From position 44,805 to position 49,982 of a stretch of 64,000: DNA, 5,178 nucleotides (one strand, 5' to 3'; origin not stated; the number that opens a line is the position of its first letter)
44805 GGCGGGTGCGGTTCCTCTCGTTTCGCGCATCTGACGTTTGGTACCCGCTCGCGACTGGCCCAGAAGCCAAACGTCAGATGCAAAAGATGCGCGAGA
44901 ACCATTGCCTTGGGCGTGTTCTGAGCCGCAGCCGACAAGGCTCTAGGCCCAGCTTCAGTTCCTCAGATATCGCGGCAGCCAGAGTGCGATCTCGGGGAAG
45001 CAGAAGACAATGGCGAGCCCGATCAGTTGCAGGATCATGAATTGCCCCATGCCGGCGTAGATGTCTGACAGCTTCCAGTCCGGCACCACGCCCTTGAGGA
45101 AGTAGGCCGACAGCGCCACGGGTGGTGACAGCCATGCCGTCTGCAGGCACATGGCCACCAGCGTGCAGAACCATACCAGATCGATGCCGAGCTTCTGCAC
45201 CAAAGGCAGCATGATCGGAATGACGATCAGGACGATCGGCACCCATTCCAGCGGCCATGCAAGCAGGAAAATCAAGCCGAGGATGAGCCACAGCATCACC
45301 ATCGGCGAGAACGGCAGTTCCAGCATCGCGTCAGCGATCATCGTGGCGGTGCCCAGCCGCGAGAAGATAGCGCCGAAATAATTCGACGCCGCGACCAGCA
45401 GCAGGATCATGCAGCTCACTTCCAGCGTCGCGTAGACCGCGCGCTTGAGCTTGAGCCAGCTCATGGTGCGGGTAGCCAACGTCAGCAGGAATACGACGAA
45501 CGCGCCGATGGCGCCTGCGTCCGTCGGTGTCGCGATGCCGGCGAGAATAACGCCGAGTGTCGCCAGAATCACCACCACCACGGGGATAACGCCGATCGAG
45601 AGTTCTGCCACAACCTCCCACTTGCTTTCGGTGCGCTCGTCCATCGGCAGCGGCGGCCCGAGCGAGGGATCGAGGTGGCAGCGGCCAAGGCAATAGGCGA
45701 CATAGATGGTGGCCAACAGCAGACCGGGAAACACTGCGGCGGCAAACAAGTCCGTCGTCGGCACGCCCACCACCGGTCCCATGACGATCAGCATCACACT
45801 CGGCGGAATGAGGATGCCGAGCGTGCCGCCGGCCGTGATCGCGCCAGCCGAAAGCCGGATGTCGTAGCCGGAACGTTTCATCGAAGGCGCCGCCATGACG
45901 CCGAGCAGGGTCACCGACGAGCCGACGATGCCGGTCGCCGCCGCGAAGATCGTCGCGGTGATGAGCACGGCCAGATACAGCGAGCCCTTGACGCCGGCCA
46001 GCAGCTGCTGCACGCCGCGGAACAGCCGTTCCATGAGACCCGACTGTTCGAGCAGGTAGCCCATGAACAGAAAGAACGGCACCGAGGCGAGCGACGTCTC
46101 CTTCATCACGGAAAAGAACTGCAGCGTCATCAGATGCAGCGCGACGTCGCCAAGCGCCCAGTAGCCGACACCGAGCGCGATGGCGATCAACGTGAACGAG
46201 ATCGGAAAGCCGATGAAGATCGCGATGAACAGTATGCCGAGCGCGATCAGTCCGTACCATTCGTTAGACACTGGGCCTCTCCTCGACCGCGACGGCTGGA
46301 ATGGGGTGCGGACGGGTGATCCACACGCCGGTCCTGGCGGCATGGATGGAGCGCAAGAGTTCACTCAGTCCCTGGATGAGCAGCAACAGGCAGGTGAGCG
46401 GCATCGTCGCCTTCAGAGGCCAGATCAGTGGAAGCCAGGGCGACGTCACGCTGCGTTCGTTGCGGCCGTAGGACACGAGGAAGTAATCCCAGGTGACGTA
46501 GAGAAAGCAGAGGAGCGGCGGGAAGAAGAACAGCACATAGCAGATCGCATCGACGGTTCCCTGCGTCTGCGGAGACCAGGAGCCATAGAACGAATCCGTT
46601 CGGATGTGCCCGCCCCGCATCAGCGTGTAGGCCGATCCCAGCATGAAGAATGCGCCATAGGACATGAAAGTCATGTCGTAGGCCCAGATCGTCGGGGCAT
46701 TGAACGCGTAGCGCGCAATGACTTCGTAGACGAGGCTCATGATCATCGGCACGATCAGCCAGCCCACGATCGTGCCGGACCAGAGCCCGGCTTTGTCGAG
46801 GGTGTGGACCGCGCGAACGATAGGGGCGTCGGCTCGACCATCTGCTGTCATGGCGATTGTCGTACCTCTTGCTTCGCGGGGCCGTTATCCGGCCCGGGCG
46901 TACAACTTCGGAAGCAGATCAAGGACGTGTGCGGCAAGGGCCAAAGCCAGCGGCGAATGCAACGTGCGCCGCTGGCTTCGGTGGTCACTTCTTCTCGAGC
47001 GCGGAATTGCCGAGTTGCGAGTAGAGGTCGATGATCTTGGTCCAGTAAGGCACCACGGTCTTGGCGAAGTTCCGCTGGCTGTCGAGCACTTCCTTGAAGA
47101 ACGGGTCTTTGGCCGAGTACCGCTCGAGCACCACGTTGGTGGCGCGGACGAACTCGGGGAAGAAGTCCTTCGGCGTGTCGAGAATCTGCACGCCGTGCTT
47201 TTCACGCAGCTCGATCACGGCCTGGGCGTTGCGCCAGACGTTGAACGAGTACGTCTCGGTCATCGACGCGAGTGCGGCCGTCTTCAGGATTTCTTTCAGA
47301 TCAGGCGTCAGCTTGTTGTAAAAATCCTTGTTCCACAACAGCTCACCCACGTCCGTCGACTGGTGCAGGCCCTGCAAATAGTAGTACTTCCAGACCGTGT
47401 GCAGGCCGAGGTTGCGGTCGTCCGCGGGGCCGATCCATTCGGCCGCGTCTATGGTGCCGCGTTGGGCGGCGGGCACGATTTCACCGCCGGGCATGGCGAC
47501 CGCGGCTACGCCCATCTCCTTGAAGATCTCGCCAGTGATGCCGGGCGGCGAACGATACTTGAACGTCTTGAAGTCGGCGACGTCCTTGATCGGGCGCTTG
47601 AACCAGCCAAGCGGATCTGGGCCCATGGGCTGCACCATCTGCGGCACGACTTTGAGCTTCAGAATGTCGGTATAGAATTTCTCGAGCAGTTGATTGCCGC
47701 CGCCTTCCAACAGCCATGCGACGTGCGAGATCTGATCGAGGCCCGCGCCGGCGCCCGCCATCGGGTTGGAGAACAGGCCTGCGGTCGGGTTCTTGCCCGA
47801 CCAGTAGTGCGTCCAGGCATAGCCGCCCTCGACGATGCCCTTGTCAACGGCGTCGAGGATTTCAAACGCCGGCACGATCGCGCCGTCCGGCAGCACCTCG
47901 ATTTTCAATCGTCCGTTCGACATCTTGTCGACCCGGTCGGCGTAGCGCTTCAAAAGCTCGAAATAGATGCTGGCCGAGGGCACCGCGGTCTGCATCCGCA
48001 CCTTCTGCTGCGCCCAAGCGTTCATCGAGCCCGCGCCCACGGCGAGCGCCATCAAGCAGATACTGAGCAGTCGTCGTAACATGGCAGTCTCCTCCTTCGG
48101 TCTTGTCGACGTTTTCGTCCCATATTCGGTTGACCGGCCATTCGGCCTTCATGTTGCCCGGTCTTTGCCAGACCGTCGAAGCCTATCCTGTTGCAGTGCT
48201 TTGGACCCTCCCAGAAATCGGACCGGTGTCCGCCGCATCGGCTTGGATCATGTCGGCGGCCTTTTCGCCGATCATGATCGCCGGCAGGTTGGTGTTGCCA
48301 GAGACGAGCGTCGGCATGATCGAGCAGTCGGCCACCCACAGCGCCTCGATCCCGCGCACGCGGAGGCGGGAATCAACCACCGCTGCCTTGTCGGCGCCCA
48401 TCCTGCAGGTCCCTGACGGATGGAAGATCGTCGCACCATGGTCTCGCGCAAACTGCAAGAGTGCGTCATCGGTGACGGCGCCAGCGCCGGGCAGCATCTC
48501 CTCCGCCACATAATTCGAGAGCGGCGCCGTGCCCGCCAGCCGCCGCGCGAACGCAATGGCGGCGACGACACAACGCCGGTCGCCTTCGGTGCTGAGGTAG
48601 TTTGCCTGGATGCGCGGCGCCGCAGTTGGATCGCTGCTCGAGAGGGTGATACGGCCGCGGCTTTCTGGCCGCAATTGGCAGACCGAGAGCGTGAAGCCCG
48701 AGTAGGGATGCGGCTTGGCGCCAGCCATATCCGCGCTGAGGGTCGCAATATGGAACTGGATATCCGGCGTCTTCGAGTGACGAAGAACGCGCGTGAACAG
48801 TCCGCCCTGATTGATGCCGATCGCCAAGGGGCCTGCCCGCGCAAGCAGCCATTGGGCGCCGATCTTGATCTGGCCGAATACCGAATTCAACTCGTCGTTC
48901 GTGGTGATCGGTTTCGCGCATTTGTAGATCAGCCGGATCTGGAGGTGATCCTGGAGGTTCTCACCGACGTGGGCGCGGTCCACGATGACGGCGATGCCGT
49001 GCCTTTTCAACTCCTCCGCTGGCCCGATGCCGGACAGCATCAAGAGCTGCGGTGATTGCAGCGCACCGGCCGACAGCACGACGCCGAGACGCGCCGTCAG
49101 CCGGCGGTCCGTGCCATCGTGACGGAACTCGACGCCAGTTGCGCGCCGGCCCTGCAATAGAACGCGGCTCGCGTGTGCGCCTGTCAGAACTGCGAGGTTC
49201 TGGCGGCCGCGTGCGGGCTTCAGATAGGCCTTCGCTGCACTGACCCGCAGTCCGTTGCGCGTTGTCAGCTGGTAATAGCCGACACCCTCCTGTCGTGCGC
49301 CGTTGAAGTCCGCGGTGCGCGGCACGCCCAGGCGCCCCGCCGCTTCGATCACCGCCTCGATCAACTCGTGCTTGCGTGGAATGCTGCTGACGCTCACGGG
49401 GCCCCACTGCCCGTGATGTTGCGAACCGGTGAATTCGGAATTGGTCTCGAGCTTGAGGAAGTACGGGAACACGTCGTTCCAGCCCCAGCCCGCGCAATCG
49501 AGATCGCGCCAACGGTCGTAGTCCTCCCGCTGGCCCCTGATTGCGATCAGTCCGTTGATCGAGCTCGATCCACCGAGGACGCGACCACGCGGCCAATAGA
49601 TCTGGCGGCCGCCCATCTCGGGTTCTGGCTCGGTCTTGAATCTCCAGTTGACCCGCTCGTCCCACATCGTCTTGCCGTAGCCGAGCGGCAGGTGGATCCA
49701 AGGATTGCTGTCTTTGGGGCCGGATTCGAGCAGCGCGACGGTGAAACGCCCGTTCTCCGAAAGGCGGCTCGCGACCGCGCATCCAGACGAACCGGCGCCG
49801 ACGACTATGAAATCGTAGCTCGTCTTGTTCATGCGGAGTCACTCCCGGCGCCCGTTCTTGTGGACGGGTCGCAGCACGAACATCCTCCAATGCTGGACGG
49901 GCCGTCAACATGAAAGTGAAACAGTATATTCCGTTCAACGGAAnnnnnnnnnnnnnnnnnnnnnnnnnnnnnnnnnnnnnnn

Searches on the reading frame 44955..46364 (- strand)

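Call 23: search_protein_families(library=pfam, proteins=[window:44955-46364:-])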
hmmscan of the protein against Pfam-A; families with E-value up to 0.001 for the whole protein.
window:44955-46364:- (469 aa): 1 family
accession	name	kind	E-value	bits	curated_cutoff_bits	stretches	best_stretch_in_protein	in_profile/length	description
PF06808.19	DctM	-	7.2e-68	229.7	23.8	1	42-459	1-413/413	Tripartite ATP-independent periplasmic transporter, DctM component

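Call 60: search_protein_families(library=ncbifam, proteins=[window:44955-46364:-], max_evalue=0.00001)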
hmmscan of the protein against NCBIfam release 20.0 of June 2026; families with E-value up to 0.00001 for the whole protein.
window:44955-46364:- (469 aa): 3 families
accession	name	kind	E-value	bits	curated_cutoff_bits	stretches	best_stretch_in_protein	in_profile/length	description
TIGR00786.1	dctM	subfamily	9.5e-74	248.6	268.45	1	52-464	1-405/405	TRAP transporter large permease subunit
NF011634.1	PRK15060.1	equivalog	2.2e-30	106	800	1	39-459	4-416/425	2,3-diketo-L-gulonate TRAP transporter large permease YiaN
TIGR02123.1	TRAP_fused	subfamily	1.8e-08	33.6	320.65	1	79-421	155-497/615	TRAP transporter fused permease subunit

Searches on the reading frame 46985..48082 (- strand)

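Call 23: search_protein_families(library=pfam, proteins=[window:46985-48082:-])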
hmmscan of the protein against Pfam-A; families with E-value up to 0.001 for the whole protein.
window:46985-48082:- (365 aa): 1 family
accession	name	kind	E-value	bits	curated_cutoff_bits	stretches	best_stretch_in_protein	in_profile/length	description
PF03480.18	DctP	-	3.6e-38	132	23.4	1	32-322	3-282/286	Bacterial extracellular solute-binding protein, family 7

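Call 60: search_protein_families(library=ncbifam, proteins=[window:46985-48082:-], max_evalue=0.00001)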
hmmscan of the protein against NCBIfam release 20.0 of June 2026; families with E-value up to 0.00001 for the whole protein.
window:46985-48082:- (365 aa): 2 families
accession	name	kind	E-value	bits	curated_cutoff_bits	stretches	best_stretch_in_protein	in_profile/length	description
NF037995.1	TRAP_S1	subfamily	7.3e-16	58.3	50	1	162-302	124-262/271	TRAP transporter substrate-binding protein DctP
TIGR00787.1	dctP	subfamily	1.4e-12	47.6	175.05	1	44-278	15-239/257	DctP family TRAP transporter solute-binding subunit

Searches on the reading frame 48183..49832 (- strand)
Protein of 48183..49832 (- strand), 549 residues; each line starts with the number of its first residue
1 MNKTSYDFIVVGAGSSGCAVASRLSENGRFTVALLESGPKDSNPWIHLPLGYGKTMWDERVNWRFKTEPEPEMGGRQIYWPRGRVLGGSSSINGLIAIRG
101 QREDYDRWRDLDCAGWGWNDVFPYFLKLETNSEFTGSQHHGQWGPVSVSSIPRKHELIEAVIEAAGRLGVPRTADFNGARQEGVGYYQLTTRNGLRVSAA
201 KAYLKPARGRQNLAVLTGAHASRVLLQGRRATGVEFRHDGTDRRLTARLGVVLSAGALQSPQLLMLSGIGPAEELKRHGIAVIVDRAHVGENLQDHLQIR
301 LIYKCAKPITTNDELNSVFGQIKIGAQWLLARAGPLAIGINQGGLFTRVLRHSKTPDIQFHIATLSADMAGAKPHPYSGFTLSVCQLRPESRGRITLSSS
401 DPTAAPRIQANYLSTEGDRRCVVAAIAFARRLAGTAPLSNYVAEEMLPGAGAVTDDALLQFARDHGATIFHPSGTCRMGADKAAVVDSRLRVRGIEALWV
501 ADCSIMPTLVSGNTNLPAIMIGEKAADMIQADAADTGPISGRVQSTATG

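Call 23: search_protein_families(library=pfam, proteins=[window:48183-49832:-])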
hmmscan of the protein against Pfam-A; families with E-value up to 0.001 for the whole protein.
window:48183-49832:- (549 aa): 5 families
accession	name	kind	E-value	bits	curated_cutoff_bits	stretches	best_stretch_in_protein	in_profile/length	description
PF00732.25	GMC_oxred_N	-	3.2e-52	177.9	23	1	6-297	1-217/218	GMC oxidoreductase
PF05199.19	GMC_oxred_C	-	6.4e-39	134.1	24.6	1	389-522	1-139/139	GMC oxidoreductase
PF00890.30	FAD_binding_2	-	1.2e-06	28.5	20.4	0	7-40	1-33/414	FAD binding domain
PF01266.30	DAO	-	2.3e-05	24.5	27.9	1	7-39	1-32/353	FAD dependent oxidoreductase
PF13450.12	NAD_binding_8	-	5.6e-05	23.8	21.9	0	10-39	1-29/68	NAD(P)-binding Rossmann-like domain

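Call 60: search_protein_families(library=ncbifam, proteins=[window:48183-49832:-], max_evalue=0.00001)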
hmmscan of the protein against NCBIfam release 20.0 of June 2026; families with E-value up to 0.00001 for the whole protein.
window:48183-49832:- (549 aa): 7 families
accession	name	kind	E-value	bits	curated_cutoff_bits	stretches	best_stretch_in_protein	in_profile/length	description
NF002550.0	PRK02106.1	subfamily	8.3e-180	599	605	1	2-532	2-536/563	choline dehydrogenase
TIGR01810.1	betA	equivalog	5.5e-149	497.2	732.1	1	7-531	1-528/532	choline dehydrogenase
TIGR03970.1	mycofact_MftG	equivalog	3.7e-102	342.8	387.45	2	7-313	2-308/487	mycofactocin dehydrogenase MftG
TIGR04542.1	GMC_mycofac_2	equivalog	1.1e-33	116.9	400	1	7-276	1-244/425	mycofactocin system GMC family oxidoreductase MftG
NF038210.1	GMC_mycofac_3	equivalog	2.1e-17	63.1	300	1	9-108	2-92/418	mycofactocin system GMC family oxidoreductase MftG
TIGR02462.1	pyranose_ox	equivalog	1.4e-07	30.8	544.9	0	469-531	482-545/548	pyranose oxidase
NF058674.1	CholsOxChoxAB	equivalog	2.2e-06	26.5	850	0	2-40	2-39/535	cholesterol oxidase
